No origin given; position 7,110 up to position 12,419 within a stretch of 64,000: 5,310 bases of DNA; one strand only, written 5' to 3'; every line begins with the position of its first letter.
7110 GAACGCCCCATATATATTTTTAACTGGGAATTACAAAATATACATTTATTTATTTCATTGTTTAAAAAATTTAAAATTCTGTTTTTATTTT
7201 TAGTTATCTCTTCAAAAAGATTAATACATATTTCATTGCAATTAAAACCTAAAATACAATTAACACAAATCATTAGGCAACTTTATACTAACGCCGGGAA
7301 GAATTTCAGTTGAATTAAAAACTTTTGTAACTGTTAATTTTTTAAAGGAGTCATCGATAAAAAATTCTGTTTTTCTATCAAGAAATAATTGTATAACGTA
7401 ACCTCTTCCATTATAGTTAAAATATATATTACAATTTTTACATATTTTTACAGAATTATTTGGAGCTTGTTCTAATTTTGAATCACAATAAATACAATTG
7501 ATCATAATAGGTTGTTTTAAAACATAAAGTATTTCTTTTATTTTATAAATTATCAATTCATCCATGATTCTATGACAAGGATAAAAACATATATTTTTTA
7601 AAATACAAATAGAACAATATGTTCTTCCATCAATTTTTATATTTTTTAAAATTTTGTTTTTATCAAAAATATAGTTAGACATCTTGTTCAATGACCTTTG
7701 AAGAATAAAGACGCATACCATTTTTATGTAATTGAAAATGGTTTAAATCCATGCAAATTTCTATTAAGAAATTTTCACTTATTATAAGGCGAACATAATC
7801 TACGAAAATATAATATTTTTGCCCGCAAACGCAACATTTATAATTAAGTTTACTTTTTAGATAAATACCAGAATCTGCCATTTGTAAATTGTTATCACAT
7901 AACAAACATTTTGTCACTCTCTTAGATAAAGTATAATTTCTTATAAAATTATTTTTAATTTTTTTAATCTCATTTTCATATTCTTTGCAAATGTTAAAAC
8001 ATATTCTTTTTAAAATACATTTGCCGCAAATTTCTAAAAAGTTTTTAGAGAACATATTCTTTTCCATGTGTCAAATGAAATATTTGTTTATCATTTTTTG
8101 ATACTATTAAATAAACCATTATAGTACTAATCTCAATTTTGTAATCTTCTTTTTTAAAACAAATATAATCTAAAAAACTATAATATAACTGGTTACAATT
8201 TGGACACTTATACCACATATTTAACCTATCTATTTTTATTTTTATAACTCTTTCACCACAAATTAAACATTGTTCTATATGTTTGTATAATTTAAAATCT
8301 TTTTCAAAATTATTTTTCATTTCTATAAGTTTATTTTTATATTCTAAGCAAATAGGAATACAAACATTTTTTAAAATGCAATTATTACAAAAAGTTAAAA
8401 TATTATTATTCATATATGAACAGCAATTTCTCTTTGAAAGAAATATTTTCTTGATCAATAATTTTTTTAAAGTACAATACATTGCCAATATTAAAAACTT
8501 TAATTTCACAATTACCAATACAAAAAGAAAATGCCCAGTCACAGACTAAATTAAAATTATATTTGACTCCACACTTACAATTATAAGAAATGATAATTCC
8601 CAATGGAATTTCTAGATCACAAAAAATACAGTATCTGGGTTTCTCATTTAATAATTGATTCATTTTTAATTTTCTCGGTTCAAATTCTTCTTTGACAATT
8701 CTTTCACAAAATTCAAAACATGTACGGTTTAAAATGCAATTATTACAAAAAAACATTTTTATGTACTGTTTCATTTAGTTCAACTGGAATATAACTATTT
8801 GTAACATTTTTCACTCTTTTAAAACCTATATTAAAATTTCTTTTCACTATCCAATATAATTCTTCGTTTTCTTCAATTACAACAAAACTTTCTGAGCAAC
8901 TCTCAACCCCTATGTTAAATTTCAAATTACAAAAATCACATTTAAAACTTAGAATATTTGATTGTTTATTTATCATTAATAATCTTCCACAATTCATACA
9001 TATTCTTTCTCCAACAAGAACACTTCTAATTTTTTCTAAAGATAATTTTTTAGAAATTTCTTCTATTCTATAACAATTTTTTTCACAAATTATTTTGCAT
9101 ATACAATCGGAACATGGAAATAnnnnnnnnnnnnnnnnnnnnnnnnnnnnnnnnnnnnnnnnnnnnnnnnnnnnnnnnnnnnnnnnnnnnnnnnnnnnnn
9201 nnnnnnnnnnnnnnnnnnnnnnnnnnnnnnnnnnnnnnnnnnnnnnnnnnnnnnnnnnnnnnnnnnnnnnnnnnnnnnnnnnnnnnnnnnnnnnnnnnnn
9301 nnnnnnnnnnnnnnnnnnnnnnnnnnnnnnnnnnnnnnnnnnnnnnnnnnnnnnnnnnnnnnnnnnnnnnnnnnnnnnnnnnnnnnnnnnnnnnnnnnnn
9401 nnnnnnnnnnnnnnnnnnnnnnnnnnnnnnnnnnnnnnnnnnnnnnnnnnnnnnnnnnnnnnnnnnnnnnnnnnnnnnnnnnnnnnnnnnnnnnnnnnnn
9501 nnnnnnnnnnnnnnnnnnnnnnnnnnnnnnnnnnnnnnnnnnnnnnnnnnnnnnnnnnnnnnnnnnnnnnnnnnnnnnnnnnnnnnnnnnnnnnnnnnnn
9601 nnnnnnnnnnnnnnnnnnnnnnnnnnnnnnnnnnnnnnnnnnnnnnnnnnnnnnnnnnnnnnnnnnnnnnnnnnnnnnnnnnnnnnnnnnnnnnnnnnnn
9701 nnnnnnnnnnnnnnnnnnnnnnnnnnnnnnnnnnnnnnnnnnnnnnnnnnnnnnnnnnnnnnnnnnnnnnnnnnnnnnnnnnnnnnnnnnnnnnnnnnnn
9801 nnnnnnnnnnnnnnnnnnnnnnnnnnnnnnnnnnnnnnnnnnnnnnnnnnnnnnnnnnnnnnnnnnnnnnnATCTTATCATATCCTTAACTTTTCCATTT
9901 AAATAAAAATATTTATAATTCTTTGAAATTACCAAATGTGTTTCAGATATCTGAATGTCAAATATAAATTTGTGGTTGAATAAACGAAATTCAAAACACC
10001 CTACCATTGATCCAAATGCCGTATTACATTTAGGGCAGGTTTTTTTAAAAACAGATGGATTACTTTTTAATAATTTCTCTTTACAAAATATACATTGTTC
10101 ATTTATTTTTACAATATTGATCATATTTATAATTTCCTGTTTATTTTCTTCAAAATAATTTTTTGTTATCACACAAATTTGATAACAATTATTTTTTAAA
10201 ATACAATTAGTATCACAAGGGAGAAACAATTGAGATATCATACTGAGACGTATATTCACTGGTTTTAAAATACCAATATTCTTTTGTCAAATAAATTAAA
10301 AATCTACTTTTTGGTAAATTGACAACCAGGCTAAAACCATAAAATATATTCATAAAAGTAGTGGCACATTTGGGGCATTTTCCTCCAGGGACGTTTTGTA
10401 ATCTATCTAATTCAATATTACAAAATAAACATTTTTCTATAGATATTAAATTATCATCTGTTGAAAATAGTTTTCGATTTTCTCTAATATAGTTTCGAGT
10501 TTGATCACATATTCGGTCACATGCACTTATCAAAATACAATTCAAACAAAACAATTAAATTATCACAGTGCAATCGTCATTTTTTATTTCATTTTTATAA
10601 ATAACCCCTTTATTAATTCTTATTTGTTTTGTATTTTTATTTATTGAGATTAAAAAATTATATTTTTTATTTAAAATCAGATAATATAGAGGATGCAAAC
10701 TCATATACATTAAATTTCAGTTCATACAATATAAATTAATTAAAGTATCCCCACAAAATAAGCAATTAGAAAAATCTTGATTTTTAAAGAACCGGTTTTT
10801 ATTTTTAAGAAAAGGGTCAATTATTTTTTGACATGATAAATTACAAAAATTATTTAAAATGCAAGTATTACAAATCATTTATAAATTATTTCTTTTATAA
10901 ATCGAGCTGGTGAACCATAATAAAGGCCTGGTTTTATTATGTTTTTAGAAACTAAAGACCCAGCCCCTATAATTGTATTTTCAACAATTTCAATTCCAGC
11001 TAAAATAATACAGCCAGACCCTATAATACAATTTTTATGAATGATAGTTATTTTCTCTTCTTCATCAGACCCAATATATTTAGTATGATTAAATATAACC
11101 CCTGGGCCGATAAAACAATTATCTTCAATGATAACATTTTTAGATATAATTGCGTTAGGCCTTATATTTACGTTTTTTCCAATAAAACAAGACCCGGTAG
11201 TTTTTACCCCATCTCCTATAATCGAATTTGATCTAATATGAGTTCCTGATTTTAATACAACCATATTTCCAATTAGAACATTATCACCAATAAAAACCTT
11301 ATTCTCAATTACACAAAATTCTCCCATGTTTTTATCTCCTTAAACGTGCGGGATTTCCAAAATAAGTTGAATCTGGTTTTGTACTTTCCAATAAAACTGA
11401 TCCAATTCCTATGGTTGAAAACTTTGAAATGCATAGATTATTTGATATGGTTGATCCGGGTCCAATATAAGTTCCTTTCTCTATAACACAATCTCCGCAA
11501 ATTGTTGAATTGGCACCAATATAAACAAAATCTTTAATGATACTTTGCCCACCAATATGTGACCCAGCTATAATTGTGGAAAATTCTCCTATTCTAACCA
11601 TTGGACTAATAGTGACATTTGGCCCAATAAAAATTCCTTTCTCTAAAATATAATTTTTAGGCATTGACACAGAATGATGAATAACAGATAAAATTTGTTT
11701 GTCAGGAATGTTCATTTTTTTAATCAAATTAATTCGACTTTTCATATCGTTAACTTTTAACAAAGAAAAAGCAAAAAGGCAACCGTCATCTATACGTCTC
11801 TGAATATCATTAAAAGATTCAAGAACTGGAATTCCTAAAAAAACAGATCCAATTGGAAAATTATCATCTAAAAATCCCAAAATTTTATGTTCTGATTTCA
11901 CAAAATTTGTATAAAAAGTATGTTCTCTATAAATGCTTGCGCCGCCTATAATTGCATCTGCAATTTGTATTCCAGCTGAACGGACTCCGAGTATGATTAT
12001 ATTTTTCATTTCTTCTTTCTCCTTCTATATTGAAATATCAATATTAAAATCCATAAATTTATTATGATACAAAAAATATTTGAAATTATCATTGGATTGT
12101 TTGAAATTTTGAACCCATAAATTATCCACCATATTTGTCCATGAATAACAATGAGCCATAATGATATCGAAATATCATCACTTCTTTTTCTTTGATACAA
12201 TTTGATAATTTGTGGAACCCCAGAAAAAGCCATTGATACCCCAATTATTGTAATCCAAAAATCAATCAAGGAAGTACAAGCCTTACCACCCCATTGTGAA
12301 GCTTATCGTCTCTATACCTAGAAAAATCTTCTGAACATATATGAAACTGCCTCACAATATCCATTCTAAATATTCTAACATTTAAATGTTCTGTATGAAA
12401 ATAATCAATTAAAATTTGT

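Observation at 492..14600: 14-kb operon-like array of 31 divergent Cys-rich paralogs, a phage gene-family accordion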

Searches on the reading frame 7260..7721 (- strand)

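Call 4: search_protein_families(library=pfam, proteins=[window:7260-7721:-], max_evalue=1)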
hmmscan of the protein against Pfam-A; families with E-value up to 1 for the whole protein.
window:7260-7721:- (153 aa): 1 family
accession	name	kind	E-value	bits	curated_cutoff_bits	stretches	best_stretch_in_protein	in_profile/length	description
PF16046.10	FAM76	-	0.0019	18.1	28.5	1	73-106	32-65/298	FAM76 protein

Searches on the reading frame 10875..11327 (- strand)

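Call 57: search_protein_families(library=pfam, proteins=[window:10875-11327:-], max_evalue=0.01)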
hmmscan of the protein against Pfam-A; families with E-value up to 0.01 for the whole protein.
window:10875-11327:- (150 aa): 7 families
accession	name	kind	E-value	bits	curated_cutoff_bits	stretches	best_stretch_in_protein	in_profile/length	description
PF00132.30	Hexapep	-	4.6e-22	77.2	27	3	47-79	2-34/36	Bacterial transferase hexapeptide (six repeats)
PF14602.12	Hexapep_2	-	2.2e-10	40.5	27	2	94-126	2-32/34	Hexapeptide repeat of succinyl-transferase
PF25084.1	LbH_EIF2B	-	2.9e-10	40.5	54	1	6-77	35-103/105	EIF2B subunit epsilon LbH domain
PF21711.3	DCTN5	-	1.3e-05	25.3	40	1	15-136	25-153/182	Dynactin subunit 5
PF25087.1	GMPPB_C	-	5.5e-05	23.3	39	1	8-86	20-101/110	GMPPB C-terminal domain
PF24894.1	Hexapep_GlmU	-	0.00036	21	23.3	0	23-75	35-85/104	GlmU-like, C-terminal hexapeptide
PF25247.1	LbH_GLGC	-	0.0015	18.9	27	0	5-107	32-135/135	GLGC left-handed parallel beta-helix domain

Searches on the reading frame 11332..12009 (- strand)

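Call 57: search_protein_families(library=pfam, proteins=[window:11332-12009:-], max_evalue=0.01)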
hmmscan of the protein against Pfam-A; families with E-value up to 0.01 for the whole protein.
window:11332-12009:- (225 aa): 3 families
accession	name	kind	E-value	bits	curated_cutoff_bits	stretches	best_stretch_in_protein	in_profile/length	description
PF00132.30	Hexapep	-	3.6e-13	49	27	2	156-189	2-35/36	Bacterial transferase hexapeptide (six repeats)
PF25084.1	LbH_EIF2B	-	6.7e-06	26.5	54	1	114-204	10-97/105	EIF2B subunit epsilon LbH domain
PF14602.12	Hexapep_2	-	0.0018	18.4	27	0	162-195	2-33/34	Hexapeptide repeat of succinyl-transferase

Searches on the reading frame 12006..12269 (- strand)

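Call 57: search_protein_families(library=pfam, proteins=[window:12006-12269:-], max_evalue=0.01)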
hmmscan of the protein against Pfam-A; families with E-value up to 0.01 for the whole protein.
window:12006-12269:- (87 aa): 2 families
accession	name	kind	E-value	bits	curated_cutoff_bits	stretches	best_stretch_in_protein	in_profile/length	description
PF03083.21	MtN3_slv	-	1.9e-11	44.3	23.7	1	4-86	5-87/87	Sugar efflux transporter for intercellular exchange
PF04193.19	PQ-loop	-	5.7e-07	29.6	22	1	8-54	8-54/61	PQ loop repeat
